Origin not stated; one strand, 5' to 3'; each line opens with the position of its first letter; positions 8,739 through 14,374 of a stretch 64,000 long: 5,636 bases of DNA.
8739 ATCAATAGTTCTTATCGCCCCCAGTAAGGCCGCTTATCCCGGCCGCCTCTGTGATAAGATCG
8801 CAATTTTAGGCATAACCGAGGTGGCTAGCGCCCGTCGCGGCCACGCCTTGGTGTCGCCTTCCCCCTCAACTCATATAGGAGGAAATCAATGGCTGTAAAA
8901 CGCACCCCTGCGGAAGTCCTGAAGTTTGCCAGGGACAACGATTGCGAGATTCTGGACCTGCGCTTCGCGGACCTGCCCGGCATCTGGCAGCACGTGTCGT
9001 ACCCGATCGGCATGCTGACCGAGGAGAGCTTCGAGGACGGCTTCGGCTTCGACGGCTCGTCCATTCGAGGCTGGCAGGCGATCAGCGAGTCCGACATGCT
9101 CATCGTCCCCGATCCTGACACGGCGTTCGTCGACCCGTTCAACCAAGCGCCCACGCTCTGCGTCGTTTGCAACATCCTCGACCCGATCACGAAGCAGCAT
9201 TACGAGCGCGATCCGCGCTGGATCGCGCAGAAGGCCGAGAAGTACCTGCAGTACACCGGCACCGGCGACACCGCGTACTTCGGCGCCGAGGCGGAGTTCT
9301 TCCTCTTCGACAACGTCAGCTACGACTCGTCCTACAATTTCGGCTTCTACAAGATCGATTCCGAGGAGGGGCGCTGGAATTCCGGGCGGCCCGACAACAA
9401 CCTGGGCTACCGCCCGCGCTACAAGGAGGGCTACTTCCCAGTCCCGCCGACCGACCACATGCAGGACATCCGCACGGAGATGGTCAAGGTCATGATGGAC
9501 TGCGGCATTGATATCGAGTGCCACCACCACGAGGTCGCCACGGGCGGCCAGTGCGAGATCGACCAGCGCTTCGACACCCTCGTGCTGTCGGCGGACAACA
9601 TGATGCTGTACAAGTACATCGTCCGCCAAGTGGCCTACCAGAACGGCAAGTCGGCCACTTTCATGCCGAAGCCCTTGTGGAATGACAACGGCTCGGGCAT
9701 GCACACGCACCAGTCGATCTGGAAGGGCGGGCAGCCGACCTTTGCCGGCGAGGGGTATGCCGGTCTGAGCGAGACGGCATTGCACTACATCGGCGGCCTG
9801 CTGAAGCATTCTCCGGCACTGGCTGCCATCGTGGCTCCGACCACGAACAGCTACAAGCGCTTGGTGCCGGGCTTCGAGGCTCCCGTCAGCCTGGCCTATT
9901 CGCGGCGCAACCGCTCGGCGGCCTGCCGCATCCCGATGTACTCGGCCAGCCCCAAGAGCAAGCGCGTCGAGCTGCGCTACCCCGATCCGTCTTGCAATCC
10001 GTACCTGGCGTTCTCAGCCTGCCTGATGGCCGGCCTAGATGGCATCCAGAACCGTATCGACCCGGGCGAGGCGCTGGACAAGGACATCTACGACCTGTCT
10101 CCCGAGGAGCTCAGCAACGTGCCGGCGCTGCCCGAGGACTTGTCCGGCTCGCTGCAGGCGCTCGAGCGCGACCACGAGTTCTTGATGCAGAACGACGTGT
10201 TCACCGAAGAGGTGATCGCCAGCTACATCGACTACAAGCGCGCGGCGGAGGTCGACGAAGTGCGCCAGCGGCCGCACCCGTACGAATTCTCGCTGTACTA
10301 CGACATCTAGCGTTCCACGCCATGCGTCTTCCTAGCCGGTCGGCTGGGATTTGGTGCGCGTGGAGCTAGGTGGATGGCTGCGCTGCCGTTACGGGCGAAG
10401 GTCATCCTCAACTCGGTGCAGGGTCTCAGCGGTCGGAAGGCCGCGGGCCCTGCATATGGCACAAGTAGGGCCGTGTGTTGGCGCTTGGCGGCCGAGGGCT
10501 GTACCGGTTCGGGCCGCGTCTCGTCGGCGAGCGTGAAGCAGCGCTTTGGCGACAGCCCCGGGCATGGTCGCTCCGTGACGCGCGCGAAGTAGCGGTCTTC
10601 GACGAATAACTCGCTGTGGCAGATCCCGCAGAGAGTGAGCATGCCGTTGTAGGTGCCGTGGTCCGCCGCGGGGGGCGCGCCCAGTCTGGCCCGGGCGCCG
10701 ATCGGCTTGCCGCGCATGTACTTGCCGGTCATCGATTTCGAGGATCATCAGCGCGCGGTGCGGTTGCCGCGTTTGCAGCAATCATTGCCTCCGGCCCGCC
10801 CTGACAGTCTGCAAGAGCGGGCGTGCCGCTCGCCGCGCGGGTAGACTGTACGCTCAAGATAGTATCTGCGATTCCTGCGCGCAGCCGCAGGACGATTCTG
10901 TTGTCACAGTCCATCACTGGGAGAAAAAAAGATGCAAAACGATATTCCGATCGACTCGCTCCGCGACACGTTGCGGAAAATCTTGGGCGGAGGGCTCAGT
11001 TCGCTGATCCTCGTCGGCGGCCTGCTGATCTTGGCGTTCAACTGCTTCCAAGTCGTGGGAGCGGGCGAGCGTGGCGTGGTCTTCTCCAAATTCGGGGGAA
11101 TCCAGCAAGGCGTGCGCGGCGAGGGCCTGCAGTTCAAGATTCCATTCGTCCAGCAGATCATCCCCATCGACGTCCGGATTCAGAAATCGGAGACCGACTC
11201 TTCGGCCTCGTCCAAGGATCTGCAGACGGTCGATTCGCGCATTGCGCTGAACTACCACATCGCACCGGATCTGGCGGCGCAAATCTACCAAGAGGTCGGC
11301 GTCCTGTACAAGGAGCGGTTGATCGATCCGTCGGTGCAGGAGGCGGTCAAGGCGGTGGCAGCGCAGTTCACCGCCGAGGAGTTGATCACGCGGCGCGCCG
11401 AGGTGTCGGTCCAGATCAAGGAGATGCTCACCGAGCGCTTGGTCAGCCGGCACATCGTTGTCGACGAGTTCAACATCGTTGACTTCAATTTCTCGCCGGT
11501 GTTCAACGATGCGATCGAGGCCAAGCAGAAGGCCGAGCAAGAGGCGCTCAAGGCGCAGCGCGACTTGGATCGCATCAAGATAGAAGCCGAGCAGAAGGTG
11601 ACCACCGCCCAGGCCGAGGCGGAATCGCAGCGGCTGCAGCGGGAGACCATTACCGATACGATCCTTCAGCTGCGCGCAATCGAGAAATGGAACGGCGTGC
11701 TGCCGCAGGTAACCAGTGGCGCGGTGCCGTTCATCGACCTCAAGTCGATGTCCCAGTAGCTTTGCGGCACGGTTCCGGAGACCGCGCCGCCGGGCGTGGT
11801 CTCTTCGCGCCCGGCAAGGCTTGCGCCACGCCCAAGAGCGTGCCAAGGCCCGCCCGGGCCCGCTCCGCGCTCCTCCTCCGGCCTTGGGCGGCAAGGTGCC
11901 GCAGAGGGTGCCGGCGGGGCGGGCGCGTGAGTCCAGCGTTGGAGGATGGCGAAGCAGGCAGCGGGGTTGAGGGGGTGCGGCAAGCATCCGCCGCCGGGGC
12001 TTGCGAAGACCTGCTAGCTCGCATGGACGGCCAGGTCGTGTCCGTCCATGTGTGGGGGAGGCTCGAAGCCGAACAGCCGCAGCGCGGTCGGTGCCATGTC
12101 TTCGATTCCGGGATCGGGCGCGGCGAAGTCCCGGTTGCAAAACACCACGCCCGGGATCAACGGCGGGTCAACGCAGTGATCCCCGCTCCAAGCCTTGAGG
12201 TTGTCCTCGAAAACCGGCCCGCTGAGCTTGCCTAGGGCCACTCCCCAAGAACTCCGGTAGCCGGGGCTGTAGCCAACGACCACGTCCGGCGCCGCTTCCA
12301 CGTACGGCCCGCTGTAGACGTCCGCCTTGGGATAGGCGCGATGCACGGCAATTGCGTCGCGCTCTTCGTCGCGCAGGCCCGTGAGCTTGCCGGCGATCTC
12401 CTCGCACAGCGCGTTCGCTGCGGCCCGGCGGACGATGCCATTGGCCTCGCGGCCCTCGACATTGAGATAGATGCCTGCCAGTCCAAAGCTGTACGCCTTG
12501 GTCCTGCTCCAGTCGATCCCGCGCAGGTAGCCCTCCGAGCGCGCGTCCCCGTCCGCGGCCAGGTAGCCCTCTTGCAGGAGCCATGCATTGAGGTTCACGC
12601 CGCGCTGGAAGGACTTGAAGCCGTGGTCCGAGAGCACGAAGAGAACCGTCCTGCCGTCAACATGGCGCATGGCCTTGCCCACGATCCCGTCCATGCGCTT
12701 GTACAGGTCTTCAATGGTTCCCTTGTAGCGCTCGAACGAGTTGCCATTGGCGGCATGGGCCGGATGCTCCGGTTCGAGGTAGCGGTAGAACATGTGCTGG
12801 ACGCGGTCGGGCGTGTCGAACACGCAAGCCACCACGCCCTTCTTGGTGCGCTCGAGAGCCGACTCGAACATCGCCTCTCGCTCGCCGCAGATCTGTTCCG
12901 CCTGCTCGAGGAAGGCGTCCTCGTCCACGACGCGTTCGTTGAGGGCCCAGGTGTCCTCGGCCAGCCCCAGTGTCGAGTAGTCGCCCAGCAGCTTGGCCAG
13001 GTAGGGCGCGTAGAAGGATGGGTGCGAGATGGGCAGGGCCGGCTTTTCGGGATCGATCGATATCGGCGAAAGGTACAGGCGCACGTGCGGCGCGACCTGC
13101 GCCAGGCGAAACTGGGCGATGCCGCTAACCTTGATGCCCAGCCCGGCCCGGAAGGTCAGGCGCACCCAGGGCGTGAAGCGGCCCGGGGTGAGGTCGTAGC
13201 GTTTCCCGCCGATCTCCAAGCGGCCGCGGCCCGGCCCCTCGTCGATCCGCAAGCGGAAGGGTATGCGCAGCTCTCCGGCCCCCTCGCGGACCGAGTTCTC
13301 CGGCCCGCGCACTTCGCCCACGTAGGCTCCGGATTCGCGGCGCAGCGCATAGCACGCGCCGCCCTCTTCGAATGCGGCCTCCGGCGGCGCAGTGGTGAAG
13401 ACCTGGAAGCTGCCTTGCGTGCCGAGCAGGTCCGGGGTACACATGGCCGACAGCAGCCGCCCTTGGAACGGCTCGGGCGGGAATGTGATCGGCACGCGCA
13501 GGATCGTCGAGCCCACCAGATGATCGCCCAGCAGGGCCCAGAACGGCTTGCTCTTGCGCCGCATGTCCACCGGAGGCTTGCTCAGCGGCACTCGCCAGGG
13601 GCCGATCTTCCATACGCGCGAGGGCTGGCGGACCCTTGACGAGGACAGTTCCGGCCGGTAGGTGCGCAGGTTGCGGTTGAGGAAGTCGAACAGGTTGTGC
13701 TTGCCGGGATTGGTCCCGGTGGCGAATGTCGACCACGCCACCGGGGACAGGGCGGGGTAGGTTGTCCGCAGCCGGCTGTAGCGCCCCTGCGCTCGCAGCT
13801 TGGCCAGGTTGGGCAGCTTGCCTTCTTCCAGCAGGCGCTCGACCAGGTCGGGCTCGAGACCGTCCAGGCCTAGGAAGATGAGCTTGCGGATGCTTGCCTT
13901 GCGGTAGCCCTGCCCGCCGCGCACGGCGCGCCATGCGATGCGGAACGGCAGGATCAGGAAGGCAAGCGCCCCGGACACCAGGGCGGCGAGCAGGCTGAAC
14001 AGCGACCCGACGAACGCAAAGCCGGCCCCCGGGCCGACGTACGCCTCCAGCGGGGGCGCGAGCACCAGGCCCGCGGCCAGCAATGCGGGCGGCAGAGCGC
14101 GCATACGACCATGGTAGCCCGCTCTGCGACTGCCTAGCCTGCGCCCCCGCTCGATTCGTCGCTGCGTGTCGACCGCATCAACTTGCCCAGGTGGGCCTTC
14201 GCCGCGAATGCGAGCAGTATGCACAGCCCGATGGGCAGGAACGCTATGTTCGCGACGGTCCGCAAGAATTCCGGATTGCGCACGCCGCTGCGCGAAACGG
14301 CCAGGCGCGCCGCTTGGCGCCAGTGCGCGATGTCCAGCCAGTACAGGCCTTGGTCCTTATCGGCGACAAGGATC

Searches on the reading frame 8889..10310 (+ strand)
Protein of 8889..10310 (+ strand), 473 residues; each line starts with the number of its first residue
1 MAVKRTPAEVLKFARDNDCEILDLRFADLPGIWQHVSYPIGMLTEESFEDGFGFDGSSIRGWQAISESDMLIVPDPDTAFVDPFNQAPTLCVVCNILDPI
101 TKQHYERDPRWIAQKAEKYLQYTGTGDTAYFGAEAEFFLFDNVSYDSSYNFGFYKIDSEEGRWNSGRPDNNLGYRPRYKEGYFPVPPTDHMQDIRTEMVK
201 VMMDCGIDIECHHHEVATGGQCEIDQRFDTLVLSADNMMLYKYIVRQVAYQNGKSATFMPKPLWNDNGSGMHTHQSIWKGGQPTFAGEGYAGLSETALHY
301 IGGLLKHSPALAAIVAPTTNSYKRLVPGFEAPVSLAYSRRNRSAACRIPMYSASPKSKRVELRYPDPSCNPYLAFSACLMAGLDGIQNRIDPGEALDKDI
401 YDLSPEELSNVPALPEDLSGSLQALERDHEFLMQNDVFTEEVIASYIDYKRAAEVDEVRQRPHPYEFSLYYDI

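Call 81: search_protein_families(library=pfam, proteins=[window:8889-10310:+], max_evalue=0.0001)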
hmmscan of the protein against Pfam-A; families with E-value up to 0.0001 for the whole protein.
window:8889-10310:+ (473 aa): 2 families
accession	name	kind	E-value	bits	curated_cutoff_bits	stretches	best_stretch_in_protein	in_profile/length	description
PF00120.29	Gln-synt_C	-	5.5e-135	450.3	24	1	106-470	1-344/344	Glutamine synthetase, catalytic domain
PF03951.24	Gln-synt_N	-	2.8e-30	104.2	33.4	1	19-99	2-82/82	Glutamine synthetase, beta-Grasp domain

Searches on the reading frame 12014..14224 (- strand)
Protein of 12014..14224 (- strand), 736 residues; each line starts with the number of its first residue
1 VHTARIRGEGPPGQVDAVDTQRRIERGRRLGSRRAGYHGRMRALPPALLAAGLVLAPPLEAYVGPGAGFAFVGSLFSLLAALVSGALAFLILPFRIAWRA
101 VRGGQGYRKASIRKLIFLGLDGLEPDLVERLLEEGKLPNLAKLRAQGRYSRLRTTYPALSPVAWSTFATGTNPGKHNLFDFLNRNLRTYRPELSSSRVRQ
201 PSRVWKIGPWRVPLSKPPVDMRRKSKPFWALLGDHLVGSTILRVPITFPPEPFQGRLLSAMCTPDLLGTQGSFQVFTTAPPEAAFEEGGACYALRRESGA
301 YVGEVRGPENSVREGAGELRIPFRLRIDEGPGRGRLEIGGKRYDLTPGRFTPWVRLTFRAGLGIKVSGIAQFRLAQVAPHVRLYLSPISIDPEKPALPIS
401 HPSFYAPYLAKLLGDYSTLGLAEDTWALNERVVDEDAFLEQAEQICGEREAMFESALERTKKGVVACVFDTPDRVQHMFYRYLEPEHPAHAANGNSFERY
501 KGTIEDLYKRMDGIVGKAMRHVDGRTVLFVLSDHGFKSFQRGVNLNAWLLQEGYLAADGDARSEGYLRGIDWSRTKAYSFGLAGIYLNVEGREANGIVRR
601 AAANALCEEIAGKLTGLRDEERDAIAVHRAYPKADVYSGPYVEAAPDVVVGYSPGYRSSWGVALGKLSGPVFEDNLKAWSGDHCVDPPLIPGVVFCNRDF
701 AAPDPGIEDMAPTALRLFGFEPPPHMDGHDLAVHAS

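Call 49: search_protein_families(library=pfam, proteins=[window:12014-14224:-], max_evalue=0.00001)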
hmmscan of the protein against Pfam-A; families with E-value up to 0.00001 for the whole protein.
window:12014-14224:- (736 aa): 1 family
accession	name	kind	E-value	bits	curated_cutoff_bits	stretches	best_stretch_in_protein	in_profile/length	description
PF01663.27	Phosphodiest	-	1.4e-33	117.4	23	2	115-210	1-93/342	Type I phosphodiesterase / nucleotide pyrophosphatase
